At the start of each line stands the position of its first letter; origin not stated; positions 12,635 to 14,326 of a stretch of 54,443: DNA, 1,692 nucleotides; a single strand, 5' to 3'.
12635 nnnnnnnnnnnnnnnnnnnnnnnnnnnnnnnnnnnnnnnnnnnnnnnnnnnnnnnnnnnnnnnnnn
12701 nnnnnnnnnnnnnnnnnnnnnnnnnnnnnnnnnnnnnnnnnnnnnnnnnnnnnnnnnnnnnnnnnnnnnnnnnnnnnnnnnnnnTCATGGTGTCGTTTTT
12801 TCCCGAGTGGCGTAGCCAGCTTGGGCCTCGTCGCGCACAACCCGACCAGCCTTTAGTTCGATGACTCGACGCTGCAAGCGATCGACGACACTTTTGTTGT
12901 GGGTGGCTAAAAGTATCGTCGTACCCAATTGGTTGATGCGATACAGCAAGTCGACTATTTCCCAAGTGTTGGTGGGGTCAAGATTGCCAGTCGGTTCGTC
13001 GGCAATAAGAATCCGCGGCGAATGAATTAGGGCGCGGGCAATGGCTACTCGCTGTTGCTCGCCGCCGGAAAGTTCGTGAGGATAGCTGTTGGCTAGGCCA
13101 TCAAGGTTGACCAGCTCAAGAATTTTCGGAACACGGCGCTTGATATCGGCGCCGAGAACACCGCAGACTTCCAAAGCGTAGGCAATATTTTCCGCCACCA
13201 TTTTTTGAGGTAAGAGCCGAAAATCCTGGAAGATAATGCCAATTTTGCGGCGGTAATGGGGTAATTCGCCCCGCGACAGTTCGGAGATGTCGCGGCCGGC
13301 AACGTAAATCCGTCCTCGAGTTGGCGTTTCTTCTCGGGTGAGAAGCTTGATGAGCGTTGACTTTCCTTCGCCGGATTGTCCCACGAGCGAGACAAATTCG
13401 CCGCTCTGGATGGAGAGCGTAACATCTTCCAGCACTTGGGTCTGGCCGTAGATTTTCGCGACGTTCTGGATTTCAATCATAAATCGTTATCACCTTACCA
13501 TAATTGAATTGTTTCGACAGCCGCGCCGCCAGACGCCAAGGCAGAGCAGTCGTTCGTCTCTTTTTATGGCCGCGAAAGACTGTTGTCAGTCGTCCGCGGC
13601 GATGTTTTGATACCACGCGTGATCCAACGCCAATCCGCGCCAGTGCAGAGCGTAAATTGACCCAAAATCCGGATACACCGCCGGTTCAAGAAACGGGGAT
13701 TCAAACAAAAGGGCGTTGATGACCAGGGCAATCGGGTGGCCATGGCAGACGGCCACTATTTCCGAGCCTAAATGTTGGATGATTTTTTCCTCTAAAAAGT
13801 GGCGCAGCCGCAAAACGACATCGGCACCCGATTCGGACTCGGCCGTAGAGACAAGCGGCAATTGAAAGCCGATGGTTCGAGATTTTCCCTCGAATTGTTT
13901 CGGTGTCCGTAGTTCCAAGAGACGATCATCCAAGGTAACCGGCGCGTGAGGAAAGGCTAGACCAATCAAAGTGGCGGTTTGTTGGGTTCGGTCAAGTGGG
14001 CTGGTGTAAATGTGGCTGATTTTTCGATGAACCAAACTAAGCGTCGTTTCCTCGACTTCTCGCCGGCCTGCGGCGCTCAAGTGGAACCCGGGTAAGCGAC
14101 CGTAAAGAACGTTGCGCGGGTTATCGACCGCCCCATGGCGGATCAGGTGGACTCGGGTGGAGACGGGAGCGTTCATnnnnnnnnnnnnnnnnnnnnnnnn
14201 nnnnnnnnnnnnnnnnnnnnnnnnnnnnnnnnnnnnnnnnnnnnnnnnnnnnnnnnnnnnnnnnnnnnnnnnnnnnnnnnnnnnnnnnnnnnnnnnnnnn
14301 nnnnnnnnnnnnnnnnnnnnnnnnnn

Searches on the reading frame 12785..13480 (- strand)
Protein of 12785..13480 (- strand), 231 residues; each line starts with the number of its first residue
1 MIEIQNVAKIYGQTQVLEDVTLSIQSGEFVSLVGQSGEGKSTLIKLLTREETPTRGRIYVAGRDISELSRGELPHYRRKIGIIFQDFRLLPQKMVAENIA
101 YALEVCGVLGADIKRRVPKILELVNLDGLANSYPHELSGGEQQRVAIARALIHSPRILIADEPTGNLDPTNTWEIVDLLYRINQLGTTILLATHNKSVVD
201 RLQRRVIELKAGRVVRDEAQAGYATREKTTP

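Call 41: search_protein_families(library=pfam, proteins=[window:12785-13480:-], max_evalue=0.001)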
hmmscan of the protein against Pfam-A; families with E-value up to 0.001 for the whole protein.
window:12785-13480:- (231 aa): 4 families
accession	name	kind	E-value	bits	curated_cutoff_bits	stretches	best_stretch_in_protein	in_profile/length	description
PF00005.33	ABC_tran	-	2.9e-38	132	25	1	17-164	1-136/137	ABC transporter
PF13304.12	AAA_21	-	4.6e-08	33.9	27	1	120-200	221-304/304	AAA domain, putative AbiEii toxin, Type IV TA system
PF03193.22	RsgA_GTPase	-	0.00013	22.2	30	1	14-52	94-131/174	RsgA GTPase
PF13191.12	AAA_16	-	0.0006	20.8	32.6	1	24-96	21-88/167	AAA ATPase domain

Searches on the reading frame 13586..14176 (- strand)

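Call 41: search_protein_families(library=pfam, proteins=[window:13586-14176:-], max_evalue=0.001)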
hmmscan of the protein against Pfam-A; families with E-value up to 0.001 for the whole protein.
window:13586-14176:- (196 aa): 1 family
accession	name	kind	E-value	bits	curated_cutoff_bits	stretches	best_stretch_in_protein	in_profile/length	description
PF00300.27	His_Phos_1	-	1.6e-23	83.8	21.7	1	9-159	1-160/194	Histidine phosphatase superfamily (branch 1)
